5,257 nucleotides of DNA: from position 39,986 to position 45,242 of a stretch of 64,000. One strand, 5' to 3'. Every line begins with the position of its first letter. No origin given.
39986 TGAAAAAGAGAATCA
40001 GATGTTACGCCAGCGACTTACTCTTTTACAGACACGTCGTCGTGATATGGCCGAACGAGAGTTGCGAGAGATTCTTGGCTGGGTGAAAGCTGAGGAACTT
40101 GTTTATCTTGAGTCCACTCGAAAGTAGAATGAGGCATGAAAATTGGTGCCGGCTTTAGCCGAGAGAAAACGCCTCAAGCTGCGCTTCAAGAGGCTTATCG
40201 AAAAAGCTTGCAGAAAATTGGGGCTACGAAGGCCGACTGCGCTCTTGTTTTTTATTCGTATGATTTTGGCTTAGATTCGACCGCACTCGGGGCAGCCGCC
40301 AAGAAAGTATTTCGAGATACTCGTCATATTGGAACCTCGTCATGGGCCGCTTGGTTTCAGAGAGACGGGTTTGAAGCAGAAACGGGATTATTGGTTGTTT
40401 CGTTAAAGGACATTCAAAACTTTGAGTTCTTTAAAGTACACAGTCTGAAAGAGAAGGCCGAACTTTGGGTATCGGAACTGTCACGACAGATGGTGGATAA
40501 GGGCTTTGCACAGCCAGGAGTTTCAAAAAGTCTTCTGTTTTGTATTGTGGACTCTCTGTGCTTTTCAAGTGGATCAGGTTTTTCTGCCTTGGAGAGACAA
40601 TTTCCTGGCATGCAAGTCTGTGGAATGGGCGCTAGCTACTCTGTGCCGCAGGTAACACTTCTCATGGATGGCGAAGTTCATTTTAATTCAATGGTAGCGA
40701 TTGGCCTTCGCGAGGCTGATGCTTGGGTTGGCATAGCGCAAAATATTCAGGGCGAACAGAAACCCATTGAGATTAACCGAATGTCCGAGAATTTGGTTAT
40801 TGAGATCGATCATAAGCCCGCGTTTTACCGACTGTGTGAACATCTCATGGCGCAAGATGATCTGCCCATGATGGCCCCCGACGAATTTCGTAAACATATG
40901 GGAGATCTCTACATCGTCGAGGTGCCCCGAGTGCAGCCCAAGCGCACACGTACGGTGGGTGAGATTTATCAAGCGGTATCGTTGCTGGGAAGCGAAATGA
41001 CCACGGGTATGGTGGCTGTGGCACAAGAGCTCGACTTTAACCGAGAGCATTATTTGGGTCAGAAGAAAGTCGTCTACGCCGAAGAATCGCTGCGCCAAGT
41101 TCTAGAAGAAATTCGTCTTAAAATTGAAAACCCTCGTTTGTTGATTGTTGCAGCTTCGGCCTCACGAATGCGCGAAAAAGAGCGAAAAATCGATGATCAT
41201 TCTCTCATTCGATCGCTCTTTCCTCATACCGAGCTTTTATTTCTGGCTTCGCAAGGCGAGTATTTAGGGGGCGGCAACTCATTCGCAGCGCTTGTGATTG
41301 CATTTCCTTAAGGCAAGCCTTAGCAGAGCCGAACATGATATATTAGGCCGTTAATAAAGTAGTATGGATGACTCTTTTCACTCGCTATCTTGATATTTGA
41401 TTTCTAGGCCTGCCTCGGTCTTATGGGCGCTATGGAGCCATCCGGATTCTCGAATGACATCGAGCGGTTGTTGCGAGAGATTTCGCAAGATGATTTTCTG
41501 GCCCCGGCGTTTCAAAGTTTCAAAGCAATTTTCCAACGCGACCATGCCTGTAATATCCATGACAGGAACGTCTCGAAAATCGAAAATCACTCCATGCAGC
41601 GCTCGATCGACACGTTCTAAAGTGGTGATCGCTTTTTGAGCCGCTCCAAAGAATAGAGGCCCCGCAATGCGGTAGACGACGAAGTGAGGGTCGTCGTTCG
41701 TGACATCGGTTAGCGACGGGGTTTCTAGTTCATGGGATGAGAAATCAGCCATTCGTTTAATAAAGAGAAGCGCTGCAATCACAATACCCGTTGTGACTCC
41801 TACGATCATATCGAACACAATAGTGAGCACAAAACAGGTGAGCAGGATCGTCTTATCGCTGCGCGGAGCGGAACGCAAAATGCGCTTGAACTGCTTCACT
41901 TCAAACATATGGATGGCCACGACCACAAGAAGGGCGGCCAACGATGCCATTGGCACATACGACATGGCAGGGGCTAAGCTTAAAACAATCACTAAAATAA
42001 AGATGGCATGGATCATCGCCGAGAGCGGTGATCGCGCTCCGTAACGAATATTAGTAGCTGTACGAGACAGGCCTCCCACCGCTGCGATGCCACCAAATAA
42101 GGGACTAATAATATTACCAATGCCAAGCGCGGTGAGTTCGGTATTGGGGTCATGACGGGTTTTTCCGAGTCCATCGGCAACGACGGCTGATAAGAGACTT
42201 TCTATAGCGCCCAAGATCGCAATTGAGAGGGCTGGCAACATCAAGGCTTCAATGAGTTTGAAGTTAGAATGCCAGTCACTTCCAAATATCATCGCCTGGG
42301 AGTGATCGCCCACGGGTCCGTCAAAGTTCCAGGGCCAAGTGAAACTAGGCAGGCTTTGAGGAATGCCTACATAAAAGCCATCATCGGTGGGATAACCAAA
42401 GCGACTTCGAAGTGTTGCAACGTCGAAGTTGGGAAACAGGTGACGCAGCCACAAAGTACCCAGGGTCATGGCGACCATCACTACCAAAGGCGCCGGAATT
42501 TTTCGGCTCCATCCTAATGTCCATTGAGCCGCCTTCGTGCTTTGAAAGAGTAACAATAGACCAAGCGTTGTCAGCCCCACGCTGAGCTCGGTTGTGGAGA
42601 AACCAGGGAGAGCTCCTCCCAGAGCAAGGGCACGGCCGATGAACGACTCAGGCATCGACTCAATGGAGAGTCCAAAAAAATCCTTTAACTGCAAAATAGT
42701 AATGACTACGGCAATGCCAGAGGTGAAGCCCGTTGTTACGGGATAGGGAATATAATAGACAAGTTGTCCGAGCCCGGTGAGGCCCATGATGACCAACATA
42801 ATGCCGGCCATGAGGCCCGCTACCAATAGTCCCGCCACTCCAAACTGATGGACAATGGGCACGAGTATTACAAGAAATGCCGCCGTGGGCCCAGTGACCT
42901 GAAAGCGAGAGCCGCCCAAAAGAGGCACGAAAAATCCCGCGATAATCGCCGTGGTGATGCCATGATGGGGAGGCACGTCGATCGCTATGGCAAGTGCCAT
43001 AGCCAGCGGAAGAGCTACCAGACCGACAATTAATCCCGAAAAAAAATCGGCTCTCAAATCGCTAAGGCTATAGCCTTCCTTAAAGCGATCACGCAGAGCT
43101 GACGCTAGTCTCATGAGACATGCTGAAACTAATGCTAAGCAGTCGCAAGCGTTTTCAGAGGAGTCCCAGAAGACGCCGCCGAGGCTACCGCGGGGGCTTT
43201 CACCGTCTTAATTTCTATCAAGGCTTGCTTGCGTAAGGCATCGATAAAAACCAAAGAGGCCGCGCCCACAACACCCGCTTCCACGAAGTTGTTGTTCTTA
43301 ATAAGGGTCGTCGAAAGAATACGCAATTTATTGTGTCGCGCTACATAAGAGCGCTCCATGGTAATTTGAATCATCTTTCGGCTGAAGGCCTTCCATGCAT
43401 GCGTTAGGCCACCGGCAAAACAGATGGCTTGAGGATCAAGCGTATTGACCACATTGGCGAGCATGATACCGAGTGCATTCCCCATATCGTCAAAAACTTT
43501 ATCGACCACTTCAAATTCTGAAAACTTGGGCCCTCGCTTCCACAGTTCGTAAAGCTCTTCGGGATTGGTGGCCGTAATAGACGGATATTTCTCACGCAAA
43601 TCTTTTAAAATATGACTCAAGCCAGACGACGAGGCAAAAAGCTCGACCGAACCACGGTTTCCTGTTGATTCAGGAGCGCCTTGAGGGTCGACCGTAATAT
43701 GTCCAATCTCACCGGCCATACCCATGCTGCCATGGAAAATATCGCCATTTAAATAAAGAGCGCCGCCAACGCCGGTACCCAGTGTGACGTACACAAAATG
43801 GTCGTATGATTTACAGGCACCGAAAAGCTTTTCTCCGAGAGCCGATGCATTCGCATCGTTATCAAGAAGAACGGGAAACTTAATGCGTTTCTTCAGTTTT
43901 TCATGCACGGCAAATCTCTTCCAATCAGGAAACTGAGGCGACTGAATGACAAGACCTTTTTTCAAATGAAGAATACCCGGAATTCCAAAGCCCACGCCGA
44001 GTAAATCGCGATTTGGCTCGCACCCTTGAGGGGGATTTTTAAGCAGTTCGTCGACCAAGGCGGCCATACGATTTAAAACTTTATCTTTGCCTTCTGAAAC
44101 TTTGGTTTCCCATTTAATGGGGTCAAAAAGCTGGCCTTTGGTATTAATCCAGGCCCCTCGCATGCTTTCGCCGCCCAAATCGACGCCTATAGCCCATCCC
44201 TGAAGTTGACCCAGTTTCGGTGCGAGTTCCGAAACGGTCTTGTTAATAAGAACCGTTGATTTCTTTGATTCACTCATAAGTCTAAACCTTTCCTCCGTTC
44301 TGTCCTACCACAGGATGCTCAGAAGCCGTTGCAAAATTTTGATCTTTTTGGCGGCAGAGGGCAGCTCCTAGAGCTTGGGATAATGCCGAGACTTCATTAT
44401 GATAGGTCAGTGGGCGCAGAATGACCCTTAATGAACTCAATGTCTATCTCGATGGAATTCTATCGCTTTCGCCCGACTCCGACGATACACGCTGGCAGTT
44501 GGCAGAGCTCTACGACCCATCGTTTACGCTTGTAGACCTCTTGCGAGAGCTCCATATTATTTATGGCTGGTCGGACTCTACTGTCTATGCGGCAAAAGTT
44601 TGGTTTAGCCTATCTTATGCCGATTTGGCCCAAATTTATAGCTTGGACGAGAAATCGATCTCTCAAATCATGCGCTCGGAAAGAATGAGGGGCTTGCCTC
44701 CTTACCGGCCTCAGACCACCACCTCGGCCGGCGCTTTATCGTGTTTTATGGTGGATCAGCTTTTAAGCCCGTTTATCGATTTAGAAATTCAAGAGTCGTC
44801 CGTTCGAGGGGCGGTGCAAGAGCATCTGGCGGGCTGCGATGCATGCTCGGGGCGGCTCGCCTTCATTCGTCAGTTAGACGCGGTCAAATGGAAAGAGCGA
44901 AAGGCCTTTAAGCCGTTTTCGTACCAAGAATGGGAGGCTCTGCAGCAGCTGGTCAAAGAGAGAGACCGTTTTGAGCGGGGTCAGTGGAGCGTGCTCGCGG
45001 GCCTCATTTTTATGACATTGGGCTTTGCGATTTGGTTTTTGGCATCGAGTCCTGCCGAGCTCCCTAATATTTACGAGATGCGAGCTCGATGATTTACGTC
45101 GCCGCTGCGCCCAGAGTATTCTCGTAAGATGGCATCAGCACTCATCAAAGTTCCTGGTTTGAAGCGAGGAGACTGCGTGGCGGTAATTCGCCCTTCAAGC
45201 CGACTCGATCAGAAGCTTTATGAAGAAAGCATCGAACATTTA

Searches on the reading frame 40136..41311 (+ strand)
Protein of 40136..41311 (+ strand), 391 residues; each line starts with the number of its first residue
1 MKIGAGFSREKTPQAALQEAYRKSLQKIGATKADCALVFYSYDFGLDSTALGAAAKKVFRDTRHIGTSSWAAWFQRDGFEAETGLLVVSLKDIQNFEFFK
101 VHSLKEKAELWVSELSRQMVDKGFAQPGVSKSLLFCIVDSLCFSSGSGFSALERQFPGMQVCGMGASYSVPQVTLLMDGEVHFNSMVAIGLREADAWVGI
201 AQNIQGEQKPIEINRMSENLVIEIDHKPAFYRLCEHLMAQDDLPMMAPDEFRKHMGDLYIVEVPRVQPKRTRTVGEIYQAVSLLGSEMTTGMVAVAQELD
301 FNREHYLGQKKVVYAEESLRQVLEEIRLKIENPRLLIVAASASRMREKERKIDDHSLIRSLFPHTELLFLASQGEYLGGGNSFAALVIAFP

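Call 25: search_protein_families(library=pfam, proteins=[window:40136-41311:+], max_evalue=0.001)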
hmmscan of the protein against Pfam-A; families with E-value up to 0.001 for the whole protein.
window:40136-41311:+ (391 aa): 1 family
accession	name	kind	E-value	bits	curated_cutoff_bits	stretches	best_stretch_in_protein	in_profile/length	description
PF08495.15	FIST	-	9.3e-14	52.2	23.2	1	36-227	3-189/189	FIST N domain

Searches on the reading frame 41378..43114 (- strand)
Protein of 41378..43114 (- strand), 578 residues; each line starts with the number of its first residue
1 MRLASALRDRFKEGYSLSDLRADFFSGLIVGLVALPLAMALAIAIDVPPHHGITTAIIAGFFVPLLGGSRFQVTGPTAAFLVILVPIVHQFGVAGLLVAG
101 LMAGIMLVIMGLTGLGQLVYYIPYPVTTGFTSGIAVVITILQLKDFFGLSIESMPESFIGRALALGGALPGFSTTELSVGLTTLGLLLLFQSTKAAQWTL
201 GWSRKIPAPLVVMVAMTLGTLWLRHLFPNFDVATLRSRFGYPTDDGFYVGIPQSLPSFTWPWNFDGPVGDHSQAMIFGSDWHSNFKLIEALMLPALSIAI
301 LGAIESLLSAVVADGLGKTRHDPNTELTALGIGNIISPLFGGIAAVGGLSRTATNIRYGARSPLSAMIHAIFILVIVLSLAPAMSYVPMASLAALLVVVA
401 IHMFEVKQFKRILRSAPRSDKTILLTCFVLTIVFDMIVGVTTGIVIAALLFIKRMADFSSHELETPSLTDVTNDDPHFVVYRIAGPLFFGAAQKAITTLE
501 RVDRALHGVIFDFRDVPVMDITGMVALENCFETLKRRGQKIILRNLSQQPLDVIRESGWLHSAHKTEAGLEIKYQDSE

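Call 25: search_protein_families(library=pfam, proteins=[window:41378-43114:-], max_evalue=0.001)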
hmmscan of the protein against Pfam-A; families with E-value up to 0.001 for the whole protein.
window:41378-43114:- (578 aa): 2 families
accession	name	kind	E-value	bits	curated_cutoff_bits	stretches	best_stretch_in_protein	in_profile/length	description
PF00916.26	Sulfate_transp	-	3.3e-71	240.5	23.2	1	20-422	1-375/380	Sulfate permease family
PF01740.26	STAS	-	2.1e-13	50.4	22.6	1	475-562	7-96/106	STAS domain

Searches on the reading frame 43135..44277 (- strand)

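Call 35: search_protein_families(library=pfam, proteins=[window:43135-44277:-], max_evalue=0.001)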
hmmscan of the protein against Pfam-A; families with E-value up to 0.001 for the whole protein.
window:43135-44277:- (380 aa): 1 family
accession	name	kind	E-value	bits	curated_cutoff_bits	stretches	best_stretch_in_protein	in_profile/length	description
PF00480.26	ROK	-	1.7e-50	172.7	22.9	1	30-343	2-291/294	ROK family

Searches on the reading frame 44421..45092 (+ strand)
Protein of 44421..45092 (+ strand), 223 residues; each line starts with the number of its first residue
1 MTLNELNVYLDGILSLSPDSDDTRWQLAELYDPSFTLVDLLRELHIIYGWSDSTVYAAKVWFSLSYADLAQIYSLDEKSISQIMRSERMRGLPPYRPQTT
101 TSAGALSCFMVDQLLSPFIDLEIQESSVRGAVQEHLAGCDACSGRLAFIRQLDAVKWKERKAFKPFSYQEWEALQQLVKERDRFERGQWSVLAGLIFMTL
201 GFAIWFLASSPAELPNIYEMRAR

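Call 35: search_protein_families(library=pfam, proteins=[window:44421-45092:+], max_evalue=0.001)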
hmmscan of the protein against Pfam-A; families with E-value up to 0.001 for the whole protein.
window:44421-45092:+ (223 aa): 1 family
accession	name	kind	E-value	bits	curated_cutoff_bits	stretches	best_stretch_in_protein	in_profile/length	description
PF13490.11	zf-HC2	-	5.6e-05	23.6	22.2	1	111-142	4-34/35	Putative zinc-finger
